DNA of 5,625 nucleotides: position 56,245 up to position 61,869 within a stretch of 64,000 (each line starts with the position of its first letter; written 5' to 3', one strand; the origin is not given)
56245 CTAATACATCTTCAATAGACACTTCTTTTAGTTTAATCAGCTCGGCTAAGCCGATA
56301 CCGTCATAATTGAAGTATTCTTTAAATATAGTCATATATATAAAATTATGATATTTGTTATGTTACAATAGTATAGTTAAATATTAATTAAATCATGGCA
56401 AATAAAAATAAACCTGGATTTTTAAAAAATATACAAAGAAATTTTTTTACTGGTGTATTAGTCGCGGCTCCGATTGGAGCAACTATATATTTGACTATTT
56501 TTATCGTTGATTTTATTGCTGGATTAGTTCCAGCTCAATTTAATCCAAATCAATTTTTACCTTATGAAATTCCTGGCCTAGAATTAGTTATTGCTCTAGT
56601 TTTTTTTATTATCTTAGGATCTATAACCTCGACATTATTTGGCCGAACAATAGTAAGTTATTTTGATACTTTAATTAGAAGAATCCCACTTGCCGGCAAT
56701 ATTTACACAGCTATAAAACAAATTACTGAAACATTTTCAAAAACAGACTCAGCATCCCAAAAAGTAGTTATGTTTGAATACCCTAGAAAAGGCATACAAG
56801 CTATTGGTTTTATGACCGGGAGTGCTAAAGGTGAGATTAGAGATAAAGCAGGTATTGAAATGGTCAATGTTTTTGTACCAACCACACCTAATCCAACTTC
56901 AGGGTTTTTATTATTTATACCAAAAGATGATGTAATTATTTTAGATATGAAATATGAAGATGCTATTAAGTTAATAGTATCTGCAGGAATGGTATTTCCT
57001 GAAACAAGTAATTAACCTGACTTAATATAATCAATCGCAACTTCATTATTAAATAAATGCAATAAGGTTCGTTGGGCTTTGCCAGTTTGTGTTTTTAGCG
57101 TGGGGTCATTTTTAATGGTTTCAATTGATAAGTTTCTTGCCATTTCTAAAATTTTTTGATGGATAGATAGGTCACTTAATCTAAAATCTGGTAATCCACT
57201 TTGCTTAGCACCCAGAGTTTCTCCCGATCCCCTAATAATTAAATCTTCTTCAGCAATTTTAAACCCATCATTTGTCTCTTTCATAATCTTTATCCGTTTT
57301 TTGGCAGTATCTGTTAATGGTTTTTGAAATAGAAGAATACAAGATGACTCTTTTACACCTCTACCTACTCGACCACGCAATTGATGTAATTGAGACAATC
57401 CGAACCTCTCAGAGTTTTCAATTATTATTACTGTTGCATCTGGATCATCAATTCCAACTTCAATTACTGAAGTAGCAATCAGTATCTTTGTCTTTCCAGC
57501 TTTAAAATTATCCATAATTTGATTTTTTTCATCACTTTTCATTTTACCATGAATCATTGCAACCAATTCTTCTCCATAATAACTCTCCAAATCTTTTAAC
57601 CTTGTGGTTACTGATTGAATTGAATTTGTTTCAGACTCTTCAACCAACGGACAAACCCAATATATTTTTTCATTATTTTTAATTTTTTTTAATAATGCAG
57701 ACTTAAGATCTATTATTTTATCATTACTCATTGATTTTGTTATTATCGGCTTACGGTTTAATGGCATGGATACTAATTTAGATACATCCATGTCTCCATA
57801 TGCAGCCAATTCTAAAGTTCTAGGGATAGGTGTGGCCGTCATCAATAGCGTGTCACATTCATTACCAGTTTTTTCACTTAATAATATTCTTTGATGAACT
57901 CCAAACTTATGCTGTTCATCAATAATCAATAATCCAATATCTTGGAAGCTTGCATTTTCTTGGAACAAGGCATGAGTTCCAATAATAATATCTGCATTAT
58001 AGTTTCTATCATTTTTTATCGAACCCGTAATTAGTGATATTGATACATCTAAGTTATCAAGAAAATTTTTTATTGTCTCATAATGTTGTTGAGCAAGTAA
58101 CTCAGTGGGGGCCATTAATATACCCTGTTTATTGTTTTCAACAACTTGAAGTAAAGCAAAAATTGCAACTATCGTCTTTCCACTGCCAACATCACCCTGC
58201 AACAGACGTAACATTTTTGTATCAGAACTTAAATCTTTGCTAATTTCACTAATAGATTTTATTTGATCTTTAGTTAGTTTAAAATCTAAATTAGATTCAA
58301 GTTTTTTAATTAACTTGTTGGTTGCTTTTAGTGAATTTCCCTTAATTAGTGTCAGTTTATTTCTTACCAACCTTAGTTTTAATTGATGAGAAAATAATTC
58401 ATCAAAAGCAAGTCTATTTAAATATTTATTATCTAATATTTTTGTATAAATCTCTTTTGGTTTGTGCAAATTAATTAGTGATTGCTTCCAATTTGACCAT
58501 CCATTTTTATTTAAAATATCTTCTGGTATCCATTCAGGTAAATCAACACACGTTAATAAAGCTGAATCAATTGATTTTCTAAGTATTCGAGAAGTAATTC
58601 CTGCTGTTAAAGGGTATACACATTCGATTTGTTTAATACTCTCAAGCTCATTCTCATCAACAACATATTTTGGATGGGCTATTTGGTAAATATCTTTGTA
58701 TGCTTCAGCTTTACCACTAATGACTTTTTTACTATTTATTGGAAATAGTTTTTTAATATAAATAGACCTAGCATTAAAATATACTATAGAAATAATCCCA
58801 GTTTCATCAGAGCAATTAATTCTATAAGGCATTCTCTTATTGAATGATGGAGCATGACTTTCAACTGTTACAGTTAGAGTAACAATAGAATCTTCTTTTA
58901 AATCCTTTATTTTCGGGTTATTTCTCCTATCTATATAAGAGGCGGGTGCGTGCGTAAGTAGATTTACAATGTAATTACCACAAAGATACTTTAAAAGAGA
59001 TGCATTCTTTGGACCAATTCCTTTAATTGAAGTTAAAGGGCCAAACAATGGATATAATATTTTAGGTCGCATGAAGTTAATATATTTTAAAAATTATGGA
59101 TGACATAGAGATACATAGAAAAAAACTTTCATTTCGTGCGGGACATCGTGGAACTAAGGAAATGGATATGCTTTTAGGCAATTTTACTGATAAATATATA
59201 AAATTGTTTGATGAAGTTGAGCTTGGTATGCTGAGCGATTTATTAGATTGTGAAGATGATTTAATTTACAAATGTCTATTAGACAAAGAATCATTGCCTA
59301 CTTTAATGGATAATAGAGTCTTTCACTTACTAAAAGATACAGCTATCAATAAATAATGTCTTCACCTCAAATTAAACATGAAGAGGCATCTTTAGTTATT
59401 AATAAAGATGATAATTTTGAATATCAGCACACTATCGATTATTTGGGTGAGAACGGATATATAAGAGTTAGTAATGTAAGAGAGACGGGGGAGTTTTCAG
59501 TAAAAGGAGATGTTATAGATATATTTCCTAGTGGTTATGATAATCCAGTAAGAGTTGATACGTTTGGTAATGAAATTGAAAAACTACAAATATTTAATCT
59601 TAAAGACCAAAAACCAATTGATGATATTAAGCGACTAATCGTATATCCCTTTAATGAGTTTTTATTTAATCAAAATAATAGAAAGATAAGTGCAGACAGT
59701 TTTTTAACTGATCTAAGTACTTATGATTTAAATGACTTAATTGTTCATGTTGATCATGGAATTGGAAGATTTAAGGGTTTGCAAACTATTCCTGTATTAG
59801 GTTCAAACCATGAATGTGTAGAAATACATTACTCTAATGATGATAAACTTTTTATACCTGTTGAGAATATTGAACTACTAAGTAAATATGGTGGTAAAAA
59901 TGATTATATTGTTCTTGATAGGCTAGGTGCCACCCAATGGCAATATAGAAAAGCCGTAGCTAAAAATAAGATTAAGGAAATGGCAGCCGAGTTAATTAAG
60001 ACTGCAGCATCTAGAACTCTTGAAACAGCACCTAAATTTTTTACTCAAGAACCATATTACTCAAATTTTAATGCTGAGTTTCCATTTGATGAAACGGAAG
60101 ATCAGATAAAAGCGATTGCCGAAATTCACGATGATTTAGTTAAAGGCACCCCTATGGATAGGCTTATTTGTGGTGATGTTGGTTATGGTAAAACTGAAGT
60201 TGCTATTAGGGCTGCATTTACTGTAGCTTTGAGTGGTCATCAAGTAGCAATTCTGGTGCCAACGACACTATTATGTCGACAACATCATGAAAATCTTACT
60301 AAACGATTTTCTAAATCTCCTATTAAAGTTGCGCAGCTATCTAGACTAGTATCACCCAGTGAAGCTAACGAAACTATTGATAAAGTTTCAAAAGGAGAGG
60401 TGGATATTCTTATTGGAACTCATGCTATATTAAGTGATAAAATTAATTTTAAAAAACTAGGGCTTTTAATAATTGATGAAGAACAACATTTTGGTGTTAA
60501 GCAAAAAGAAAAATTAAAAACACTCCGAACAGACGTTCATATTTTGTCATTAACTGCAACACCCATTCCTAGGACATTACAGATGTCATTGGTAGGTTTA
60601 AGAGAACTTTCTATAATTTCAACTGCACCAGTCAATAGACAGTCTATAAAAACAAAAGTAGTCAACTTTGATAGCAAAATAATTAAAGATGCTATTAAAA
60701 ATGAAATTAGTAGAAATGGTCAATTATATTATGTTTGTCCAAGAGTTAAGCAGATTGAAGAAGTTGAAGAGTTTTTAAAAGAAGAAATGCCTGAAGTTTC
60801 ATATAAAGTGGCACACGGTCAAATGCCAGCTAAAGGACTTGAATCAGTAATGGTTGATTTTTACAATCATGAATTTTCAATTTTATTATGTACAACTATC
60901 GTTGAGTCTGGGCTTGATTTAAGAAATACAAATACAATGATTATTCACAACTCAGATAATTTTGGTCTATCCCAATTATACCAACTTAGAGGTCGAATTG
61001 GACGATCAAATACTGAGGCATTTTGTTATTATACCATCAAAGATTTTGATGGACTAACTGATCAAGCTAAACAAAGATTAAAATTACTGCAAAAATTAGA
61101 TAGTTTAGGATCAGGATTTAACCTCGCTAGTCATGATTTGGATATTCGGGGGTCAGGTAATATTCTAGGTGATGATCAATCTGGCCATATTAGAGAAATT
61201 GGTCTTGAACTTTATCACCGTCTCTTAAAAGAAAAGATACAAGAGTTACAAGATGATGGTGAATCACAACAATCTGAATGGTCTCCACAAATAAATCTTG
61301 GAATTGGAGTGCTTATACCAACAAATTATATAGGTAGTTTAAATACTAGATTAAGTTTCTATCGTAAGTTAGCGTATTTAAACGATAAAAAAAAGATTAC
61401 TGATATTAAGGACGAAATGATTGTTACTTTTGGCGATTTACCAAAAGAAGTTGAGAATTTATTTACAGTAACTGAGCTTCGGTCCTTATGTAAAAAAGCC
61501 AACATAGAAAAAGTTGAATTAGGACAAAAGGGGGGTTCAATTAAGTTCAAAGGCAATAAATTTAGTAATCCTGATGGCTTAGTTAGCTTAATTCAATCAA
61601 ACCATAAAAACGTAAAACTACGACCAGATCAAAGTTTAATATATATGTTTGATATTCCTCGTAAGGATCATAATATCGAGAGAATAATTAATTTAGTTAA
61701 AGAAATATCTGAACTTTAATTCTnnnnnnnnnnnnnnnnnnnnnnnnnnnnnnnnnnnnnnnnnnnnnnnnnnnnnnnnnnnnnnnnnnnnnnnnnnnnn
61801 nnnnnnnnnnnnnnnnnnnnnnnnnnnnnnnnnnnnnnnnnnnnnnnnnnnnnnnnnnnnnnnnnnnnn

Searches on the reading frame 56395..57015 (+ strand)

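Call 40: search_protein_families(library=pfam, max_evalue=0.000001, proteins=[window:56395-57015:+])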
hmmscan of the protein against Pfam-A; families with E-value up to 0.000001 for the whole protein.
window:56395-57015:+ (206 aa): 1 family
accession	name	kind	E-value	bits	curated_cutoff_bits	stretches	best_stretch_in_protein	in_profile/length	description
PF04367.18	DUF502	-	9e-33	112.8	23.8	1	65-169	1-107/107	Protein of unknown function (DUF502)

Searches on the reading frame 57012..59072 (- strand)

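Call 12: search_protein_families(library=ncbifam, proteins=[window:57012-59072:-], max_evalue=1e-10)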
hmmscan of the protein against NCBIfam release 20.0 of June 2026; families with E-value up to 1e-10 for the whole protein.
window:57012-59072:- (686 aa): 23 families
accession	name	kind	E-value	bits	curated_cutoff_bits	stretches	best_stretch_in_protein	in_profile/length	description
NF008164.0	PRK10917.1-2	equivalog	7.8e-258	857.4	785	1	1-686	3-704/704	ATP-dependent DNA helicase RecG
NF008168.0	PRK10917.2-2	equivalog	6.4e-215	715.9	718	1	11-676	111-787/795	ATP-dependent DNA helicase RecG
NF008165.0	PRK10917.1-3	equivalog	4.6e-209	696.3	711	1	12-670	9-677/692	ATP-dependent DNA helicase RecG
TIGR00643.1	recG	equivalog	5.8e-194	646.3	659.4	1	35-647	6-627/629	ATP-dependent DNA helicase RecG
NF008163.0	PRK10917.1-1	equivalog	2.3e-185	617.8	796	1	12-658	10-673/692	ATP-dependent DNA helicase RecG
NF008170.0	PRK10917.2-4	equivalog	1.5e-178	595.4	975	1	12-663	132-806/826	ATP-dependent DNA helicase RecG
NF008166.0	PRK10917.1-4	equivalog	9.4e-164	546.2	864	1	34-661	34-689/705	ATP-dependent DNA helicase RecG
NF008167.0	PRK10917.2-1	equivalog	9e-136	453.9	995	1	148-682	169-740/744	ATP-dependent DNA helicase RecG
TIGR00580.2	mfd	equivalog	4.4e-108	362.9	800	1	240-626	408-798/907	transcription-repair coupling factor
NF008169.0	PRK10917.2-3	equivalog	1.1e-100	338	555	1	22-647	6-601/610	ATP-dependent DNA helicase RecG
NF007966.0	PRK10689.1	equivalog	1.6e-75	254.6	1329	1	249-645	584-982/1148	transcription-repair coupling factor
NF010337.0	PRK13766.1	equivalog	1.5e-19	69.6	610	1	296-413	40-171/781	Hef nuclease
NF004066.1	PRK05580.1-3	equivalog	1.3e-13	50.2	813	1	234-415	222-414/788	primosomal protein N'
NF003673.1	PRK05298.1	equivalog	2.5e-13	49.3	743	0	262-343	6-83/653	excinuclease ABC subunit UvrB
TIGR00595.1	priA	equivalog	6.3e-13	48.1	230.35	0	290-463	1-181/509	replication restart helicase PriA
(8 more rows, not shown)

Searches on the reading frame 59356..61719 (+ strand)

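Call 12: search_protein_families(library=ncbifam, proteins=[window:59356-61719:+], max_evalue=1e-10)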
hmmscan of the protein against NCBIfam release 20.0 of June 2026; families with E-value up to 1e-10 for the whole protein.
window:59356-61719:+ (787 aa): 21 families
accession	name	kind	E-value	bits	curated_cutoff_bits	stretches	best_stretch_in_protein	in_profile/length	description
TIGR00580.2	mfd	equivalog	6.8e-277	921.5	800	2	107-720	294-906/907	transcription-repair coupling factor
NF007966.0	PRK10689.1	equivalog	4.4e-211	703.6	1329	2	106-786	460-1144/1148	transcription-repair coupling factor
NF008168.0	PRK10917.2-2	equivalog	1.9e-115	387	718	1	223-611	343-737/795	ATP-dependent DNA helicase RecG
TIGR00643.1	recG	equivalog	2.5e-115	386.6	659.4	1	212-612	201-607/629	ATP-dependent DNA helicase RecG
NF008165.0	PRK10917.1-3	equivalog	3.8e-114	382.6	711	1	220-611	239-634/692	ATP-dependent DNA helicase RecG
NF008170.0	PRK10917.2-4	equivalog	2.1e-99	333.6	975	1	218-610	373-769/826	ATP-dependent DNA helicase RecG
NF008163.0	PRK10917.1-1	equivalog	7.2e-95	318.7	796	1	213-612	236-643/692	ATP-dependent DNA helicase RecG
NF008164.0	PRK10917.1-2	equivalog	3.4e-92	309.9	785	1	236-611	267-645/704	ATP-dependent DNA helicase RecG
NF008166.0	PRK10917.1-4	equivalog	1.4e-89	301.1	864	1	188-611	230-655/705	ATP-dependent DNA helicase RecG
NF008167.0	PRK10917.2-1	equivalog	5.5e-83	279.4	995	1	230-615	269-690/744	ATP-dependent DNA helicase RecG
NF008169.0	PRK10917.2-3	equivalog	3.2e-64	217.6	555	1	234-611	218-582/610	ATP-dependent DNA helicase RecG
NF003673.1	PRK05298.1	equivalog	5.5e-23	81.2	743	1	8-120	151-264/653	excinuclease ABC subunit UvrB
TIGR00631.1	uvrb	equivalog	3.2e-20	71.9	750.1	1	7-120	150-264/658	excinuclease ABC subunit UvrB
TIGR00595.1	priA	equivalog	2.6e-19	69.2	230.35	1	270-388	1-114/509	replication restart helicase PriA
NF004066.1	PRK05580.1-3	equivalog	8.2e-19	67.4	813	1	182-386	189-386/788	primosomal protein N'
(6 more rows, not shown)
